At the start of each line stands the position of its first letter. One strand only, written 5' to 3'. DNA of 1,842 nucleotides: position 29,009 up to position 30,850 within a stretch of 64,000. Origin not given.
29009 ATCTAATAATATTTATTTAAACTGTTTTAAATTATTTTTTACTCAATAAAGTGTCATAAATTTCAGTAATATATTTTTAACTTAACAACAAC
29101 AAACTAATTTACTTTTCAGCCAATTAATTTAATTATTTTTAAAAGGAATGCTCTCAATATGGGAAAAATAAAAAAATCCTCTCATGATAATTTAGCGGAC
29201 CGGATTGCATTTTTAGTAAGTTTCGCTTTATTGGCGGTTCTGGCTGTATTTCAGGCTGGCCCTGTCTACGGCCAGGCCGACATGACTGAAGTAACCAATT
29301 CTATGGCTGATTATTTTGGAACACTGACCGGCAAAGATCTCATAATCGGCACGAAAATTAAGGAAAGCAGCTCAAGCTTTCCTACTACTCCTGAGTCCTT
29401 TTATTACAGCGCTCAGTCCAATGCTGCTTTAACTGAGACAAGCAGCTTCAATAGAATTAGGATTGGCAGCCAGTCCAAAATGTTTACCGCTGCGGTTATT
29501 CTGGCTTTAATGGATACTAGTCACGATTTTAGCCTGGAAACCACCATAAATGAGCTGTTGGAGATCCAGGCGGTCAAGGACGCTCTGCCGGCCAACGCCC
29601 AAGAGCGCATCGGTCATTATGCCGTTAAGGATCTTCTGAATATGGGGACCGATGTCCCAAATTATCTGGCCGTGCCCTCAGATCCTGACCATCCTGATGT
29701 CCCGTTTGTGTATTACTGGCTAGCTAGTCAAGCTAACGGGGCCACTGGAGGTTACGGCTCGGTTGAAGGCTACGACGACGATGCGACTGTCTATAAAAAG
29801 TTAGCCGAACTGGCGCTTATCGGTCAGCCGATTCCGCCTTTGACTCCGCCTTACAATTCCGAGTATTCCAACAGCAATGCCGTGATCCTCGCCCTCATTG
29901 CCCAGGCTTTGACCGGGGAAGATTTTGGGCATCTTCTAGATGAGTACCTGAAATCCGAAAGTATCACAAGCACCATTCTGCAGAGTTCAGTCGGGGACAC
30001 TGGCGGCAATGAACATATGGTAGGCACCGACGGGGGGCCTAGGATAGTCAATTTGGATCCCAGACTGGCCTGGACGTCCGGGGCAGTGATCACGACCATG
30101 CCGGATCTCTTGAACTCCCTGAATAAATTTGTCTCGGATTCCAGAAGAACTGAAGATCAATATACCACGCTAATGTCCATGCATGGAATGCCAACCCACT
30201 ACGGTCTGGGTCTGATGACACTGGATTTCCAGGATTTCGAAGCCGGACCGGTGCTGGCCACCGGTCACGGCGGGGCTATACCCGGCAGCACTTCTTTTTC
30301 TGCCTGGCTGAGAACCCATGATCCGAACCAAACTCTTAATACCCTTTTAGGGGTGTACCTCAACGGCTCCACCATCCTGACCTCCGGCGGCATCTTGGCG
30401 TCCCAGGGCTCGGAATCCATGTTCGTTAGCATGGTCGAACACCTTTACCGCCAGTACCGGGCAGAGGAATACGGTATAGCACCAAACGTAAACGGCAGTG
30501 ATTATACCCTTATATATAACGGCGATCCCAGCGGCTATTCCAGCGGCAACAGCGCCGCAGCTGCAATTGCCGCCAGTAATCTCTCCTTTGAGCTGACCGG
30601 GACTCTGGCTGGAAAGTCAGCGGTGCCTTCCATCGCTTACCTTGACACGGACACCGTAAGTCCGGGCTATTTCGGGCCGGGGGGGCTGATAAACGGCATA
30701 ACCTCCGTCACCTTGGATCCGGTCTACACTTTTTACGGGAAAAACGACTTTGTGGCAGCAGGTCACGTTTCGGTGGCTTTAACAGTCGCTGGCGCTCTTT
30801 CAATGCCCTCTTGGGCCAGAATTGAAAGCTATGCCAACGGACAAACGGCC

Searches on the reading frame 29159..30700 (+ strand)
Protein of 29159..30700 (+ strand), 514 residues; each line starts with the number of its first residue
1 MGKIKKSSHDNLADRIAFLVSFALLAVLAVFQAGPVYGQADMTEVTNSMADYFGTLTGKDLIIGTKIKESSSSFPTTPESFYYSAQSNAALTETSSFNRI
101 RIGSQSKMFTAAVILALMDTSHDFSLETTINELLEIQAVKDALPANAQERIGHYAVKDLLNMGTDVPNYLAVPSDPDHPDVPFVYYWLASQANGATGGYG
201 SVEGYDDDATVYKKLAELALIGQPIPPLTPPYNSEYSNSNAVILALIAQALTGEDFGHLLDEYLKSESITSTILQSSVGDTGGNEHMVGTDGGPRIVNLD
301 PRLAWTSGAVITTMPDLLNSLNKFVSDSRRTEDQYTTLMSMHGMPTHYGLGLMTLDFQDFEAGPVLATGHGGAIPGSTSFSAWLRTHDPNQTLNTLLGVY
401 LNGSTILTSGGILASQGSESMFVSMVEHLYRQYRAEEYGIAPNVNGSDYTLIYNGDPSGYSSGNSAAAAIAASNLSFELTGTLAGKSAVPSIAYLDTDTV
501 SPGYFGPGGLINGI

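Call 55: search_solved_structures(query=window:29159-30700:+, max_evalue=0.001, show_alignments=1)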
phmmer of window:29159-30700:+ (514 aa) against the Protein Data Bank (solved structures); distinct sequences matched with E-value up to 0.001: 2.
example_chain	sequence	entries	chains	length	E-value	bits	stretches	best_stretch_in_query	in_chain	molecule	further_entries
4y7p_A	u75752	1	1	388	6.5e-09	38.3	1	214-382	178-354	Alkaline D-peptidase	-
3wwx_A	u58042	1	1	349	2.2e-06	29.9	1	208-383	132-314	S12 family peptidase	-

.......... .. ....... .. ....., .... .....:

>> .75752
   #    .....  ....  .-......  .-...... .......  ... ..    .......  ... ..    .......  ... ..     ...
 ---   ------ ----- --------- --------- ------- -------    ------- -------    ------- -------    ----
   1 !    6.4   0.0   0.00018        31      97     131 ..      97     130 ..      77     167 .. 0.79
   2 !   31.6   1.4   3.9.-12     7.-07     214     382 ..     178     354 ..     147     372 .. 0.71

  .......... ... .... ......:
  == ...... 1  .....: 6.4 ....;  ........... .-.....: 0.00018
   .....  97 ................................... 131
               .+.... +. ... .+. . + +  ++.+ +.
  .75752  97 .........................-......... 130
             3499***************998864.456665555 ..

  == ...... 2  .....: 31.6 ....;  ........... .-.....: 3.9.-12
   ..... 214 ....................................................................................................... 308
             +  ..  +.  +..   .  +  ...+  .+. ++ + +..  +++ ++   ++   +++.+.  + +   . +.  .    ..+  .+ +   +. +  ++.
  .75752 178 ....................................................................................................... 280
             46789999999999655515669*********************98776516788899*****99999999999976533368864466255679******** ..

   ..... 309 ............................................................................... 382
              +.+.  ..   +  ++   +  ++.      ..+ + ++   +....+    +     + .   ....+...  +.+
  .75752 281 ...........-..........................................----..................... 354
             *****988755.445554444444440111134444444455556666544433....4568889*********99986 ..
